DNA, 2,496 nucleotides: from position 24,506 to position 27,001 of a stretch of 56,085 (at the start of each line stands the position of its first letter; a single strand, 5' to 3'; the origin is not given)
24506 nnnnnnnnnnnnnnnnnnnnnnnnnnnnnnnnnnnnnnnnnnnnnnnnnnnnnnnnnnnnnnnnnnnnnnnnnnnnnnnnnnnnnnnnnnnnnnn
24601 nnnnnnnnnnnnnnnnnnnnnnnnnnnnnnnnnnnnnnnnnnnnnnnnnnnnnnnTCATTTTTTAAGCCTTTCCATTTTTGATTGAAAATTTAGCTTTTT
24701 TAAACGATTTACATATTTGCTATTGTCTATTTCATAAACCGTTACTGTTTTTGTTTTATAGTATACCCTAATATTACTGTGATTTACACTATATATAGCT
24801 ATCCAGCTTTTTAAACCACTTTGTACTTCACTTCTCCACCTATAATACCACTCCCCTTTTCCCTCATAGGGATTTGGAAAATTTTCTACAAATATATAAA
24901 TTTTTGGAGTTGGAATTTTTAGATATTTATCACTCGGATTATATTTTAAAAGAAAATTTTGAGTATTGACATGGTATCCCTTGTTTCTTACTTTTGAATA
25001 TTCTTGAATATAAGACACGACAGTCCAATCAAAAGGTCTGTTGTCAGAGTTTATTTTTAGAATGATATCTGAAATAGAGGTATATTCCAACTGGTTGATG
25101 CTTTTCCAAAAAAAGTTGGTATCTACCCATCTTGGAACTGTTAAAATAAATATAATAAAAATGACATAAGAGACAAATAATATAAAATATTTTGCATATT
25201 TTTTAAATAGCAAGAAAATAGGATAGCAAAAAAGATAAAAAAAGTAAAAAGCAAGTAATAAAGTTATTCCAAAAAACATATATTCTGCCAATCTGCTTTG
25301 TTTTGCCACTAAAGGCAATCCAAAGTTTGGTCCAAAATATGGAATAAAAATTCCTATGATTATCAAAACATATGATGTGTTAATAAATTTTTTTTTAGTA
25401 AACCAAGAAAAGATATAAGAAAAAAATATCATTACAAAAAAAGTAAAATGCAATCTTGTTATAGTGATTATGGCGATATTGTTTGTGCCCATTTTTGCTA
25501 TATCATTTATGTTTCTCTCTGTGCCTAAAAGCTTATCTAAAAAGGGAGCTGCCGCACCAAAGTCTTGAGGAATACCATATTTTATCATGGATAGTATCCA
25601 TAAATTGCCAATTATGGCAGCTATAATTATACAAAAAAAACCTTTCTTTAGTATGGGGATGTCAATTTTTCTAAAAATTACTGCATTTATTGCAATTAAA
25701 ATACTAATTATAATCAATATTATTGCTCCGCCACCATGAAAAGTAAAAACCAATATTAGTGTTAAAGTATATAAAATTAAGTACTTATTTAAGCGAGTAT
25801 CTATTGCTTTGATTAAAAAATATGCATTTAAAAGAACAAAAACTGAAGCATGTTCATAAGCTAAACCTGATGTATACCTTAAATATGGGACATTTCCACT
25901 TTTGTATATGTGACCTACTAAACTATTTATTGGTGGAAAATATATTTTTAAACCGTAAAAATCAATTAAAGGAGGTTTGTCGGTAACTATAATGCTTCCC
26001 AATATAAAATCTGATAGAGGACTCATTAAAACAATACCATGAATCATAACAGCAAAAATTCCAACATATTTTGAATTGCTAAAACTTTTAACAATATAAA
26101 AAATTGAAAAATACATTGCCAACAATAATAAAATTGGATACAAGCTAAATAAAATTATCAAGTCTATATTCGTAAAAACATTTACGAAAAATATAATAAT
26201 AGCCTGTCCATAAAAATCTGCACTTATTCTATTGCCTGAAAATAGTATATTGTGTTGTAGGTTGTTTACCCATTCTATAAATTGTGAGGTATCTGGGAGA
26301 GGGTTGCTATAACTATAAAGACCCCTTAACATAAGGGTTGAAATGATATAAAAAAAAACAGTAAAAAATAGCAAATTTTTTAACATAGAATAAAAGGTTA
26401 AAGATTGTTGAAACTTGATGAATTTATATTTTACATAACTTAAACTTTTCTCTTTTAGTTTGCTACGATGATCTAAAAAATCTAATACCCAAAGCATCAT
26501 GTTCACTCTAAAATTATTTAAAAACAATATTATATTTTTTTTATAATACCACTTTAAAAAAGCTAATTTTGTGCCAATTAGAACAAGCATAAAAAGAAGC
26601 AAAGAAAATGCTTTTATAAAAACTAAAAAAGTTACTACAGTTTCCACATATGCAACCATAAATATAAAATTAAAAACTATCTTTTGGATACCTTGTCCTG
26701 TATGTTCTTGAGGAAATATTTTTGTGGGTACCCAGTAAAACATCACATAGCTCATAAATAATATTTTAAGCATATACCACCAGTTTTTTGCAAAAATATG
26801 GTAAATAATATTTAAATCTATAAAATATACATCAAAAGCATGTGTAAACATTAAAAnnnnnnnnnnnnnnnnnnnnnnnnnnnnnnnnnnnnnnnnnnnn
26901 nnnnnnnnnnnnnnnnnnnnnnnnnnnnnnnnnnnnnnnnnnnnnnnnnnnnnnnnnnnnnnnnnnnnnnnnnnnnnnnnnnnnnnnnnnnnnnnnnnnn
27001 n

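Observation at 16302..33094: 14-gene, tightly coupled operon fusing a Pel-type synthase core with a polyprenyl-phosphate-sugar/flippase/FemAB modification module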

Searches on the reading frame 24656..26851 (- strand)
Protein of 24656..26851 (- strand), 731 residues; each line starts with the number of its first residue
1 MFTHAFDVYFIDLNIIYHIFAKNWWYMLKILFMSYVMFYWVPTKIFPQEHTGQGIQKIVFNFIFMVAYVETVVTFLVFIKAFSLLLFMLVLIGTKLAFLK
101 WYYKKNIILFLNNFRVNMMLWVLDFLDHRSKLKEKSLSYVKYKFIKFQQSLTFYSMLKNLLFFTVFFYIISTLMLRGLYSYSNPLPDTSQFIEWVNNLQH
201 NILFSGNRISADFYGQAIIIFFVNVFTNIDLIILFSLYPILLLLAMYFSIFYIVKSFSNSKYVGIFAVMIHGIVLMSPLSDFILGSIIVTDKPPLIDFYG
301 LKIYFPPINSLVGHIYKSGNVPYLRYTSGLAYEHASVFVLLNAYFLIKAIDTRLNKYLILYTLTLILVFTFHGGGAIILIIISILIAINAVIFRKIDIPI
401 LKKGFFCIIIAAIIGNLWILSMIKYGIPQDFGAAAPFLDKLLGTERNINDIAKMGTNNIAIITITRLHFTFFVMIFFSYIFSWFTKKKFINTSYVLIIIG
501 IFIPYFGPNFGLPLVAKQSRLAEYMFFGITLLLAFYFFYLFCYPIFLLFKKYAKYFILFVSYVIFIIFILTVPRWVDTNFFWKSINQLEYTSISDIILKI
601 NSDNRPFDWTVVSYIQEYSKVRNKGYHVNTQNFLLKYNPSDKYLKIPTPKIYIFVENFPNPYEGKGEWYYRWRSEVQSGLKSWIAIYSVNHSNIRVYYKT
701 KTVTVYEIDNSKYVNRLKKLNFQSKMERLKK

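Call 3: search_protein_families(library=pfam, proteins=[window:24656-26851:-], max_evalue=0.01)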
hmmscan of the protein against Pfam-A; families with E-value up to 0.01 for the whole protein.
window:24656-26851:- (731 aa): 0 families

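Call 5: search_protein_families(library=ncbifam, proteins=[window:24656-26851:-], max_evalue=0.01)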
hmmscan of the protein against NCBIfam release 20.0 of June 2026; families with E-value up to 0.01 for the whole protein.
window:24656-26851:- (731 aa): 0 families

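Call 15: find_homologous_proteins(query=window:24656-26851:-, max_evalue=0.001)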
Query window:24656-26851:- (731 aa): 142 proteins with E <= 0.001 among 8000 candidates; the best 120 are listed.
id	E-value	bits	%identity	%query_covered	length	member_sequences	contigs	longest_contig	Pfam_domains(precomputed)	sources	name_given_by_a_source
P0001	0.0e+0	1603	100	100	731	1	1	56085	-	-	-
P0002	0.0e+0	1329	83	98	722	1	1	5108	-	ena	-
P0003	0.0e+0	1258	78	99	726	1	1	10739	-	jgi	-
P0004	0.0e+0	1224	76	99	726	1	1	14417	-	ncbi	-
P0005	0.0e+0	1118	68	98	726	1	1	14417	-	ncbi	-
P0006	0.0e+0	1095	67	98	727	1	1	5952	-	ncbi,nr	ncbi:MAG: hypothetical protein L3J44_03370 [Campylobacteraceae bacterium]|nr:hypothetical protein [C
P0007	0.0e+0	1068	64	98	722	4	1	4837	-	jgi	-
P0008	0.0e+0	1065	65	99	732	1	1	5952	-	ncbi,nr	ncbi:MAG: hypothetical protein L3J44_03375 [Campylobacteraceae bacterium]|nr:hypothetical protein [C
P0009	0.0e+0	1058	65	99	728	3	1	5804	-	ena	-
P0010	0.0e+0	1049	64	98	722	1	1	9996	-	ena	-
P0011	0.0e+0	1038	63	98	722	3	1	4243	-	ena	-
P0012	0.0e+0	1035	62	100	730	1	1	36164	-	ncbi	-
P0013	0.0e+0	1034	64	98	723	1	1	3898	-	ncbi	-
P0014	0.0e+0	1032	63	99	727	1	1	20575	-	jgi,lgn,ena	-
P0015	0.0e+0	1030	64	99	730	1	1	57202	-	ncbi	-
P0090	1.0e-198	681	44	98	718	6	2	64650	-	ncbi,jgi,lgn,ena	ncbi:hypothetical protein [Caminibacter pacificus]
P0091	1.3e-182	627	43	99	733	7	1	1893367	-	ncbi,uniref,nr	ncbi:hypothetical protein NitYY0813_C1510 [Nitratiruptor sp. YY08-13]|uniref:hypothetical protein n=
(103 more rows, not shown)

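Call 25: find_encoding_contigs(protein=P0091, flank=10000, max_places=2)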
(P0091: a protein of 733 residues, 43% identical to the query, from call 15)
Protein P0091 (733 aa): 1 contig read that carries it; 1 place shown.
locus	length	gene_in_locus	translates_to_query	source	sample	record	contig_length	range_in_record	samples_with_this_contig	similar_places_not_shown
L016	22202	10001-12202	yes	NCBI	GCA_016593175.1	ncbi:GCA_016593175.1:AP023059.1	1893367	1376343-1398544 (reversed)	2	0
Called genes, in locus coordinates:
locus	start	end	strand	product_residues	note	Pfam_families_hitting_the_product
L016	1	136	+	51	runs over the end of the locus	-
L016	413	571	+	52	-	-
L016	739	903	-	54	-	-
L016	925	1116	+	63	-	-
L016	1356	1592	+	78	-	-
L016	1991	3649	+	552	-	PF02321:OEP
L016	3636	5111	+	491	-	PF11997:DUF3492, PF13439:Glyco_transf_4, PF20706:GT4-conflict (weak), PF00534:Glycos_transf_1, PF13692:Glyco_trans_1_4, PF13524:Glyco_trans_1_2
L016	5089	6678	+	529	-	-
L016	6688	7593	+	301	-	-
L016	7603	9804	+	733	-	-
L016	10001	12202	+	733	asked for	-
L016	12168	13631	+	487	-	PF13487:HD_5, PF01966:HD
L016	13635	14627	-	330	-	PF25919:BSH_CusB (faint), PF25984:BSH_YknX, PF00364:Biotin_lipoyl (faint), PF25917:BSH_RND (weak), PF25973:BSH_CzcB (weak)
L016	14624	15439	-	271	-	PF01522:Polysacc_deac_1, PF11959:DUF3473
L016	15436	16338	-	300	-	PF03706:LPG_synthase_TM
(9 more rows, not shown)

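Call 26: find_encoding_contigs(protein=P0090, flank=10000, max_places=2)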
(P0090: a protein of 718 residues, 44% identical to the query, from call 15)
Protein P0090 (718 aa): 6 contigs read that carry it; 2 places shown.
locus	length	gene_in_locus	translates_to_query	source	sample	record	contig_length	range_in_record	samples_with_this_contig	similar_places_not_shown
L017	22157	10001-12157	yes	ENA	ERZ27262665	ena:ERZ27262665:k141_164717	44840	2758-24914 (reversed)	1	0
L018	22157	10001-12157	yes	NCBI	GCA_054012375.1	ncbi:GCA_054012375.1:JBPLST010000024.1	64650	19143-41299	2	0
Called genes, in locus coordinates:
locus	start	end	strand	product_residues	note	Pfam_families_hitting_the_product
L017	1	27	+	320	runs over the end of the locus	PF14559:TPR_19 (faint), PF13428:TPR_14 (faint)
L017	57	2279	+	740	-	PF18072:FGAR-AT_linker, PF00586:AIRS, PF02769:AIRS_C, PF00586:AIRS, PF02769:AIRS_C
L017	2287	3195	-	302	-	PF03976:PPK2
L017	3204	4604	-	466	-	PF00753:Lactamase_B, PF23023:Anti-Pycsar_Apyc1 (weak), PF12706:Lactamase_B_2 (faint), PF16661:Lactamase_B_6, PF10996:Beta-Casp, PF07521:RMMBL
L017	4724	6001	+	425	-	PF02321:OEP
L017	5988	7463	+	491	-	PF11997:DUF3492, PF13439:Glyco_transf_4, PF00534:Glycos_transf_1, PF13692:Glyco_trans_1_4, PF13524:Glyco_trans_1_2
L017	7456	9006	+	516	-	-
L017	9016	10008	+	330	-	-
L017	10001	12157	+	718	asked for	-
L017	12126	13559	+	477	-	PF13487:HD_5, PF01966:HD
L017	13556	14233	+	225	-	PF00535:Glycos_transf_2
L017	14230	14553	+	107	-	PF10066:DUF2304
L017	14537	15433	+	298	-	PF13480:Acetyltransf_6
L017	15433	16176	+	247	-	PF01522:Polysacc_deac_1, PF11959:DUF3473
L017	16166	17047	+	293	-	PF03706:LPG_synthase_TM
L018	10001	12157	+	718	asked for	-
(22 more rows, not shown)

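Call 39: predict_structure(alignment_id=A1)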
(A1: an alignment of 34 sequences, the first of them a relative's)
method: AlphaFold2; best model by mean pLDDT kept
length: 731 residues; sequences in the alignment: 34
mean_pLDDT: 83.2   pTM: 0.84
mean pLDDT of the five models: 83.2, 82.2, 80.3, 79.2, 78.5
residues with pLDDT >= 90: 353; 70-90: 227; 50-70: 127; < 50: 24
segments of 3 or more residues with pLDDT < 50: 1-8, 449-457
pLDDT, mean of each block of 10 residues (from residue 1): 41 65 83 94 93 93 95 89 94 95 94 93 89 89 89 91 94 68 55 80 64 75 90 81 93 96 97 94 84 67 66 72 74 79 96 93 91 74 95 90 88 68 57 53 53 53 88 97 95 97 89 76 93 97 93 93 97 86 64 78 87 70 80 92 93 83 62 85 95 92 89 93 87 73
secondary structure, 60 per line:
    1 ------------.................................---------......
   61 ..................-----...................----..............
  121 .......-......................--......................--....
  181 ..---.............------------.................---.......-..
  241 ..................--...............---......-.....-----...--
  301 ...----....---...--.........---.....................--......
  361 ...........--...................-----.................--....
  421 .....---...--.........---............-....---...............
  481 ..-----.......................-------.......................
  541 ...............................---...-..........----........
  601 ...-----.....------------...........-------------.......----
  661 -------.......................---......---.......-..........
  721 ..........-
elements in order (helices of 4 or more, strands of 3 or more residues): H13-45 H55-78 H84-102 H107-127 H129-150 H153-174 H177-182 H186-198 H211-227 H231-237 H239-258 H261-275 H279-284 E286-290 E296-298 E301-303 H308-311 E315-317 H320-328 H332-352 H355-371 H374-392 H398-414 H417-425 H434-442 H446-457 E459-462 H466-482 H488-510 H518-571 H579-588 H593-603 E609-613 E626-629 H630-636 E650-656 H668-690 E694-699 E703-709 H711-730

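Call 43: fold_search(model_id=the predicted structure, library=pdb)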
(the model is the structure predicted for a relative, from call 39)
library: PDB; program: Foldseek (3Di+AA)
matches with E <= 10: 195; with E <= 0.001: 5
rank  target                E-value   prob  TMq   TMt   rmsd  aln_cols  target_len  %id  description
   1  8pn9_A                1.3e-04  1.00  0.31  0.34  14.4       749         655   10  Structure of human oligosaccharyltransferase OST-A complex bound to NGI-1 (released 2024-05-08)
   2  6s7t_A                2.1e-04  1.00  0.33  0.34  14.3       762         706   10  Cryo-EM structure of human oligosaccharyltransferase complex OST-B (released 2019-12-18)
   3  7zlg_A                2.3e-04  1.00  0.30  0.32  12.2       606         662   13  Cryo-EM structure of C-mannosyltransferase CeDPY19, in complex with acceptor peptide and bound to CMT2-Fab and anti-Fa (released 2023-01-11)
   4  8b6l_I                5.9e-04  1.00  0.35  0.37  13.7       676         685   10  Subtomogram average of the human Sec61-TRAP-OSTA-translocon (released 2022-12-07)
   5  3rce_A                6.7e-04  1.00  0.33  0.35  13.6       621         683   11  Bacterial oligosaccharyltransferase PglB (released 2011-06-15)
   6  6ftg_5                1.2e-03  1.00  0.33  0.36  12.8       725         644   10  Subtomogram average of OST-containing ribosome-translocon complexes from canine rough microsomal membranes (released 2018-03-21)
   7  6c26_A                2.9e-03  1.00  0.34  0.37  13.0       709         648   11  The Cryo-EM structure of a eukaryotic oligosaccharyl transferase complex (released 2018-01-31)
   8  5f15                  5.1e-03  1.00  0.35  0.44  10.6       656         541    8  Crystal Structure of ArnT from Cupriavidus metallidurans bound to Undecaprenyl phosphate (released 2016-02-17)
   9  6w98_A                1.8e-02  0.98  0.27  0.18  13.7       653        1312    9  Single-Particle Cryo-EM Structure of Arabinofuranosyltransferase AftD from Mycobacteria (released 2020-05-13)
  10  8if8_C                3.3e-02  0.77  0.21  0.24  20.6       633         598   11  Arabinosyltransferase AftA (released 2023-05-31)
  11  8if8_B                4.9e-02  0.75  0.23  0.26  20.9       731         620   11  Arabinosyltransferase AftA (released 2023-05-31)
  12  6x0o                  1.5e-01  0.98  0.26  0.20   9.3       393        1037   12  Single-Particle Cryo-EM Structure of Arabinosyltransferase EmbB from Mycobacterium smegmatis (released 2020-06-10)
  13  7bvc_B                1.9e-01  0.96  0.25  0.18  10.0       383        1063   12  Cryo-EM structure of Mycobacterium smegmatis arabinosyltransferase EmbA-EmbB-AcpM2 in complex with ethambutol (released 2020-04-29)
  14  6pl6_A                2.0e-01  0.47  0.15  0.26  15.6       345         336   13  Structural coordination of polymerization and crosslinking by a peptidoglycan synthase complex (released 2020-03-18)
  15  7bwr_B                5.6e-01  0.35  0.14  0.12  16.1       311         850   12  Mycobacterium smegmatis arabinosyltransferase complex EmbB2-AcpM2 in substrate DPA bound asymmetric "active state" (released 2020-05-27)
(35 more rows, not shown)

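Call 52: find_related_loci(query=A1, collection=genome_contigs, flank=10000)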
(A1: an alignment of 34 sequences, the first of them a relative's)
Query A1 (731 aa) in genome_contigs; peptide patterns used: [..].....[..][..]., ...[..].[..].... (x = any residue, [..] = any of these).
128 stretches matched a pattern; 62 encode a relative of the query (tblastn E <= 1e-3); 57 distinct loci.
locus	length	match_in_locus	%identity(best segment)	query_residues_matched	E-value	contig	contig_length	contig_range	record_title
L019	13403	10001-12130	65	7-715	0e+0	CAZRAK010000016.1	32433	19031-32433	MAG TPA_asm: uncultured Campylobacterales bacterium isolate SRP128015_co3_159 genome assembly, contig: NODE_1122_length_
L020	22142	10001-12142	64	7-719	0e+0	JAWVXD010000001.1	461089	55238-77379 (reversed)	MAG: Sulfurospirillaceae bacterium isolate HN12.bin.12 k141_497159_length_461089_cov_83.0030, whole genome shotgun seque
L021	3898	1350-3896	64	7-719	0e+0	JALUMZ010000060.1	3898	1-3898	MAG: Campylobacteraceae bacterium isolate S145_metabat2_scaf2bin.042 S145_NODE_15285_length_3898_cov_2.012464, whole gen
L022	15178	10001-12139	60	7-719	0e+0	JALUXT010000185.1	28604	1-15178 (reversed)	MAG: Campylobacteraceae bacterium isolate 131-447_metabat2_scaf2bin.030 131-447_scaffold_818_c1, whole genome shotgun se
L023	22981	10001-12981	61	1-717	0e+0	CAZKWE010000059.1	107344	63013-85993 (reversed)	MAG TPA_asm: uncultured Campylobacteraceae bacterium isolate binchicken_co219_151 genome assembly, contig: k141_268834,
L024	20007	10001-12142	61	7-719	0e+0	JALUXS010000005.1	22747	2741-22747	MAG: Sulfurimonas sp. isolate 131-447_metabat2_scaf2bin.029_VB 131-447_scaffold_1179_c1, whole genome shotgun sequence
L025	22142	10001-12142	59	7-719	0e+0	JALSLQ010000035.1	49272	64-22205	MAG: Sulfurimonas sp. isolate 355-202_metabat2_scaf2bin.042_VB 355-202_scaffold_227_c2, whole genome shotgun sequence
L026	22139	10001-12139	59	8-719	0e+0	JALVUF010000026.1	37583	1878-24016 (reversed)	MAG: Helicobacteraceae bacterium isolate M1_metabat2_scaf2bin.069 M1_NODE_225_length_37583_cov_330.534440, whole genome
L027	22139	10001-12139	57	7-718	0e+0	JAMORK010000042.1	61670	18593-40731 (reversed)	MAG: Sulfurimonas sp. isolate 4561-380_metabat2_scaf2bin.006 4561-380_scaffold_74_c1, whole genome shotgun sequence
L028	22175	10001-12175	52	9-729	0e+0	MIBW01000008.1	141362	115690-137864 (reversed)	MAG: Sulfurimonas sp. GWF2_37_8 gwf2_scaffold_122, whole genome shotgun sequence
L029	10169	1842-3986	49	9-723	0e+0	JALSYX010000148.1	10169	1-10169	MAG: Sulfurimonas sp. isolate S012_metabat1_scaf2bin.044_VB S012_NODE_4418_length_10169_cov_2.997809, whole genome shotg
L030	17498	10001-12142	49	9-723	0e+0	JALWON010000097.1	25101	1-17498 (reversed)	MAG: Sulfurimonas sp. isolate M2_maxbin2_scaf2bin.176 M2_NODE_1741_length_25101_cov_3.506847, whole genome shotgun seque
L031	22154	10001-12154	58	1-719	0e+0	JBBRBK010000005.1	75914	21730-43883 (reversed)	MAG: Campylobacterales bacterium isolate Co_metawrap_2339 Cmw_2339_k141_29547840_length_75914_cov_11.0000, whole genome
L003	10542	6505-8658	60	1-718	0e+0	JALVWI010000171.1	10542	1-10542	MAG: Campylobacterales bacterium isolate M10_metabat2_scaf2bin.003 M10_NODE_3368_length_10542_cov_29.781949, whole genom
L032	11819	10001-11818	59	7-611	0e+0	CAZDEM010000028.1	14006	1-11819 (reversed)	MAG TPA_asm: uncultured Sulfurimonas sp. isolate binchicken_co64_43 genome assembly, contig: NODE_3191_length_14006_cov_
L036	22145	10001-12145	43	10-719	6e-175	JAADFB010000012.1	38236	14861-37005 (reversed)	MAG: Campylobacterota bacterium isolate L_MetaBat.71 contig-127_626, whole genome shotgun sequence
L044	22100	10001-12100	39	10-712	5e-150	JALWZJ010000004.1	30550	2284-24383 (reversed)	MAG: Campylobacterales bacterium isolate T2_metabat1_scaf2bin.096 T2_NODE_1076_length_30550_cov_5.827104, whole genome s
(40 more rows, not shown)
